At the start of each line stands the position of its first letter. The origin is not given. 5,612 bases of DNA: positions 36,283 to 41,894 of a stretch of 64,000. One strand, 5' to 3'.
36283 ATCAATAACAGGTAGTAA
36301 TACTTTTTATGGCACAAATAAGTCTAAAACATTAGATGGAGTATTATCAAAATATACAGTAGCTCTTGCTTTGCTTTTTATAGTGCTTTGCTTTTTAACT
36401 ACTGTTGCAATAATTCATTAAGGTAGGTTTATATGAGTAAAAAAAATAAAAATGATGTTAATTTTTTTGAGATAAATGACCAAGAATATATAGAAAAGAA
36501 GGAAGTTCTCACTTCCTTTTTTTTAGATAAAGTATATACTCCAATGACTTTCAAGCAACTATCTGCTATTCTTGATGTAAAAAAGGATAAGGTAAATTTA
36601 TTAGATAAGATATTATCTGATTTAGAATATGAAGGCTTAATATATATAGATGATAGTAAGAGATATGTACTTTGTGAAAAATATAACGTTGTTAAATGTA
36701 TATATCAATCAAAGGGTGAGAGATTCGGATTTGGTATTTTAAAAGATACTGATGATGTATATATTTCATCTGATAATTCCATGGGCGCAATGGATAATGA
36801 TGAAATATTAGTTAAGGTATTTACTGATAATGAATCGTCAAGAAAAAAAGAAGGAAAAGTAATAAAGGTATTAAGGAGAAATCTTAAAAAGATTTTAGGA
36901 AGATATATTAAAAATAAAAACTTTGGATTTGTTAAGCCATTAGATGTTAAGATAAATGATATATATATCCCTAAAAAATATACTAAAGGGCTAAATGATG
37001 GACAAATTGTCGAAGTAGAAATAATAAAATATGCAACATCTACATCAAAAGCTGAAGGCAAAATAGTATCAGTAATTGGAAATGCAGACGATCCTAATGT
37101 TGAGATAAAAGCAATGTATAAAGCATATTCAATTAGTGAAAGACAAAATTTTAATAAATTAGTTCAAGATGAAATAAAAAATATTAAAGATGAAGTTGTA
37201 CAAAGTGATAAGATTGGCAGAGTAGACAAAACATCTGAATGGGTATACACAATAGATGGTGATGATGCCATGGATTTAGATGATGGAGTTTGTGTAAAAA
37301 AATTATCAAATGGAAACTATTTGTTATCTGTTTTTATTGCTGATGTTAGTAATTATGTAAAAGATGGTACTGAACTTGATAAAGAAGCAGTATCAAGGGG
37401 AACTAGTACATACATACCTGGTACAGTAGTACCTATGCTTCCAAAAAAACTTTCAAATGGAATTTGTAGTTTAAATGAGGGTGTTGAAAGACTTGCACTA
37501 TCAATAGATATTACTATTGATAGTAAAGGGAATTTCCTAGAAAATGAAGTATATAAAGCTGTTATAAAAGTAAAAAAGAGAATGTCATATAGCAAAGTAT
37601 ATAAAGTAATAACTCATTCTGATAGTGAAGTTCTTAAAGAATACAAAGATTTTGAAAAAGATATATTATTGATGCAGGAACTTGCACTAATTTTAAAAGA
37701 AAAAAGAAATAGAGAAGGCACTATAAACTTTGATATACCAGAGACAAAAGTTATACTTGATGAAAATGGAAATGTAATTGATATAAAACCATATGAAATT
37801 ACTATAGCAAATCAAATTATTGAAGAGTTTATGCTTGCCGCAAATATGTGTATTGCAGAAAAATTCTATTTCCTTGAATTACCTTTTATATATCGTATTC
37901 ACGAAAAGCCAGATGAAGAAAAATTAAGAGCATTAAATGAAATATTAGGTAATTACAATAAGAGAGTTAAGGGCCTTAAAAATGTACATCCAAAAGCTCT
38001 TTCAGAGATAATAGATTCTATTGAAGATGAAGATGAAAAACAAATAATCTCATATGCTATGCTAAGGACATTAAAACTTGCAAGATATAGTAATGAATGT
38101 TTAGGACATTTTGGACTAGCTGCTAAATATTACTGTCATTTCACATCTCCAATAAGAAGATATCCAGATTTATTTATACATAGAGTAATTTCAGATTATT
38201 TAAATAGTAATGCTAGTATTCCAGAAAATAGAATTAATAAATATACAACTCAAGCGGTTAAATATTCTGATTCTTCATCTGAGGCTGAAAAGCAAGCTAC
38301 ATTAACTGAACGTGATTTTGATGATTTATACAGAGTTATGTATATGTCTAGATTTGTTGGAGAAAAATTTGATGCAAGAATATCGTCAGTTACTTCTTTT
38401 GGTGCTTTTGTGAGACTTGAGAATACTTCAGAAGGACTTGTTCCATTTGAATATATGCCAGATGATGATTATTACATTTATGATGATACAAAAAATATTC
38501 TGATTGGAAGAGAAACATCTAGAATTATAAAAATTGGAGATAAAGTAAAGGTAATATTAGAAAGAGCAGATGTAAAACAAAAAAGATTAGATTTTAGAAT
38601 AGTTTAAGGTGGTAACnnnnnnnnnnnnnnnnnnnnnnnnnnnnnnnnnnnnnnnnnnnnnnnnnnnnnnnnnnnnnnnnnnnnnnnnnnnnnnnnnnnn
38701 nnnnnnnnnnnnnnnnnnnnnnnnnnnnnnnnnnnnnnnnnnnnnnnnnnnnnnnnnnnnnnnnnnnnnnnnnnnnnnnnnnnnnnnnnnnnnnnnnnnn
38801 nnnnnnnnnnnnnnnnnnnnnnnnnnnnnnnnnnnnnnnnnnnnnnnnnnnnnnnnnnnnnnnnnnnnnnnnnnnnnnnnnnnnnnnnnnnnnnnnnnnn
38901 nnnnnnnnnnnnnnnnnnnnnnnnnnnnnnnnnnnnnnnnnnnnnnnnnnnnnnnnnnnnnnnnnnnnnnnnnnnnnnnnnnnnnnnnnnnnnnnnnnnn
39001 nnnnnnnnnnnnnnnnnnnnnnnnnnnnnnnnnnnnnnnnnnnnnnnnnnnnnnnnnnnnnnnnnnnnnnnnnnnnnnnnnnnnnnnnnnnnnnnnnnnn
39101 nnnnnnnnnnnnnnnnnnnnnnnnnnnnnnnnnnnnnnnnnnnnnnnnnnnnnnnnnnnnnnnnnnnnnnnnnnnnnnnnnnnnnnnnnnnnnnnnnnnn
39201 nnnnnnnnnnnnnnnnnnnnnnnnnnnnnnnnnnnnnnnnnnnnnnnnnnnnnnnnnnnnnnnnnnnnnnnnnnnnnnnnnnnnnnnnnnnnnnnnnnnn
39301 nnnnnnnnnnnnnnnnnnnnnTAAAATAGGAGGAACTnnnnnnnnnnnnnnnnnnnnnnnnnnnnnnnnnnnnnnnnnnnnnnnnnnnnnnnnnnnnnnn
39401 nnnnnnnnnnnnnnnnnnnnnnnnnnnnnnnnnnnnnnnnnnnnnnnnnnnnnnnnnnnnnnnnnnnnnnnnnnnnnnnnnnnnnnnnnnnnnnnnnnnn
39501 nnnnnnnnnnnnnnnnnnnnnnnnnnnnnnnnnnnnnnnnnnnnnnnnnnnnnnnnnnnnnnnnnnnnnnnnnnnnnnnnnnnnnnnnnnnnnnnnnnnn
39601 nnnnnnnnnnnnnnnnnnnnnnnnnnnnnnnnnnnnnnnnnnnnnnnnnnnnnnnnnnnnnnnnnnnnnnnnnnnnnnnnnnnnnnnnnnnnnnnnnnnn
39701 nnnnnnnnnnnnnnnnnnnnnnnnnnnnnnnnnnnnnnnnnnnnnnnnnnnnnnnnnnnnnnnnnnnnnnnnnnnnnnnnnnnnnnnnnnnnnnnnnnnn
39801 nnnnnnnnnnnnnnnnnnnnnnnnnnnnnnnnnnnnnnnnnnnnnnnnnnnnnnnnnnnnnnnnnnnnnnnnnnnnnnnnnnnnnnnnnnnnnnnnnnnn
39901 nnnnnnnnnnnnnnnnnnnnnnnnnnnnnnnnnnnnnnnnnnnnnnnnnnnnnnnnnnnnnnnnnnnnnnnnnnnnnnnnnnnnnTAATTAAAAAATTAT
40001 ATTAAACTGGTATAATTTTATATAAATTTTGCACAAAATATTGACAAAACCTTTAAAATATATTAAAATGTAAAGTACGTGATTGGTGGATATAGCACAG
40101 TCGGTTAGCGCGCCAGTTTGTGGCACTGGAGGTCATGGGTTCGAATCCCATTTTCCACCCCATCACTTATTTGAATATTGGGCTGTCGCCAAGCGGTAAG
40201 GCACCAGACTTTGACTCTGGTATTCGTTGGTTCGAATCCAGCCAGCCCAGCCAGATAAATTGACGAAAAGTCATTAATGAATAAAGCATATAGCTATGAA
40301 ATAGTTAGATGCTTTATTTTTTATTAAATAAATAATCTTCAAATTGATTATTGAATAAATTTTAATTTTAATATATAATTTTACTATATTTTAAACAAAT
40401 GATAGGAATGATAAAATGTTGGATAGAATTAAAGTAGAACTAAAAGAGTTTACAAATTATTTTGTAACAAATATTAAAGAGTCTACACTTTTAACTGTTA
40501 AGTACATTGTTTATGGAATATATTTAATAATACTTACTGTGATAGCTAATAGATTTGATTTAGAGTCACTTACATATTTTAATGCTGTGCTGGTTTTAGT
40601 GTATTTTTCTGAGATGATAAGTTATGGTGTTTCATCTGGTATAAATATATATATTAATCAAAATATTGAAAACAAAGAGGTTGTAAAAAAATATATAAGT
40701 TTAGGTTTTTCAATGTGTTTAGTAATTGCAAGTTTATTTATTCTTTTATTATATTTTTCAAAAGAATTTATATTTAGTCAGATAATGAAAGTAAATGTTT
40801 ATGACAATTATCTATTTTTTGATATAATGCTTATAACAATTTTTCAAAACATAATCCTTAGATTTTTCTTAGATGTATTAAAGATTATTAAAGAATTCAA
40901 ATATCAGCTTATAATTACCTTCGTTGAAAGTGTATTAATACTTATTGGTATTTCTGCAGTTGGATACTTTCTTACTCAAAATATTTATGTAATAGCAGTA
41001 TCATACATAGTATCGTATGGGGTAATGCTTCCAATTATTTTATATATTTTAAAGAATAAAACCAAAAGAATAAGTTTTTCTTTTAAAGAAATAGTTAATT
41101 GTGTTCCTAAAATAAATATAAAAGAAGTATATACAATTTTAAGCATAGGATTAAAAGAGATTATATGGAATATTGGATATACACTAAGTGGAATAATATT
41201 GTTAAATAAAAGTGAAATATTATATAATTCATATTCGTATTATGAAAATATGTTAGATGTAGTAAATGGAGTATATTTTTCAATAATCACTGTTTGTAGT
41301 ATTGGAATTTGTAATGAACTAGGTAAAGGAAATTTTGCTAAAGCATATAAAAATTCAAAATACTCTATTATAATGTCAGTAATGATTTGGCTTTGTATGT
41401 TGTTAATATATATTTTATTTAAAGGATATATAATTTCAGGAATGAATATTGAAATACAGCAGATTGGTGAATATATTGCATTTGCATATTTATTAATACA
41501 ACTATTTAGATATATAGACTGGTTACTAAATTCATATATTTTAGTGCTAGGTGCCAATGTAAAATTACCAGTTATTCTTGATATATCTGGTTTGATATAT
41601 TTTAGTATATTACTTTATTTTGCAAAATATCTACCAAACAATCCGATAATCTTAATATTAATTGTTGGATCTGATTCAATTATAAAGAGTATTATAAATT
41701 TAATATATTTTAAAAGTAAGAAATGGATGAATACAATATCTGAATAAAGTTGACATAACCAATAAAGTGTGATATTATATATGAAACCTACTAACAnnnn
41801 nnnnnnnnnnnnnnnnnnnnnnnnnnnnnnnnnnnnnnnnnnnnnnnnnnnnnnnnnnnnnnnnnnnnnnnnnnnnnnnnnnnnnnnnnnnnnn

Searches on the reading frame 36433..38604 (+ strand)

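Call 53: search_protein_families(library=ncbifam, proteins=[window:36433-38604:+], max_evalue=0.00001)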
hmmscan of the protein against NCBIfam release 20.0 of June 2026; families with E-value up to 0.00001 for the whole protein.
window:36433-38604:+ (724 aa): 7 families
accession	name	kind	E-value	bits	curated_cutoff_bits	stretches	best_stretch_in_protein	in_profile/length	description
TIGR02063.1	RNase_R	equivalog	5.1e-217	722.5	597.85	1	22-724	3-710/711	ribonuclease R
TIGR00358.1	3_prime_RNase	superfamily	1.4e-168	562.2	368.6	1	76-724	6-657/657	VacB/RNase II family 3'-5' exoribonuclease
NF008648.0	PRK11642.1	equivalog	5.8e-137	458.1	982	1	30-724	27-725/813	ribonuclease R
NF003455.0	PRK05054.1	equivalog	8.1e-72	242.3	542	1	93-717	28-637/645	exoribonuclease II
TIGR02062.1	RNase_B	equivalog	5.8e-66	222.8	641.9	1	87-712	22-635/646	exoribonuclease II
TIGR00448.1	rpoE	equivalog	1e-08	35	124.2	1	634-718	73-155/179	DNA-directed RNA polymerase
NF006333.0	PRK08563.1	equivalog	4e-08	33.1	143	1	637-709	76-146/188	DNA-directed RNA polymerase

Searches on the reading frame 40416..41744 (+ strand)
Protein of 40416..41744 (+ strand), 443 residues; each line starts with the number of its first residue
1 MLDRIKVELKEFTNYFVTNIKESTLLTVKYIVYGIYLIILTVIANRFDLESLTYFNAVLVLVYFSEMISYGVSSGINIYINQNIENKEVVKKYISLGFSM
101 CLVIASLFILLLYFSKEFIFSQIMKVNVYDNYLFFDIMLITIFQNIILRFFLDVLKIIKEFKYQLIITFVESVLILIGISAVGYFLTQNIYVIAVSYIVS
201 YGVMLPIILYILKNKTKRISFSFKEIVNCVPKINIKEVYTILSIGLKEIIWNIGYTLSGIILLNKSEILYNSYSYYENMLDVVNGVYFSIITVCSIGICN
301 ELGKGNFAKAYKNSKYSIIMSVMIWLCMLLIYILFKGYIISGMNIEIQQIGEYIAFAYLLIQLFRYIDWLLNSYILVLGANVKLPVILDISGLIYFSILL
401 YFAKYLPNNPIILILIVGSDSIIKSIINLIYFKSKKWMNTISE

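Call 6: search_protein_families(library=pfam, proteins=[window:40416-41744:+], max_evalue=0.01)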
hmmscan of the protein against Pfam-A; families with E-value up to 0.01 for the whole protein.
window:40416-41744:+ (443 aa): 1 family
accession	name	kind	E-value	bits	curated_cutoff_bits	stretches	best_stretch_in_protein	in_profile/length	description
PF01554.23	MatE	-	0.00016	21.8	24.9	1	28-174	4-154/161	MatE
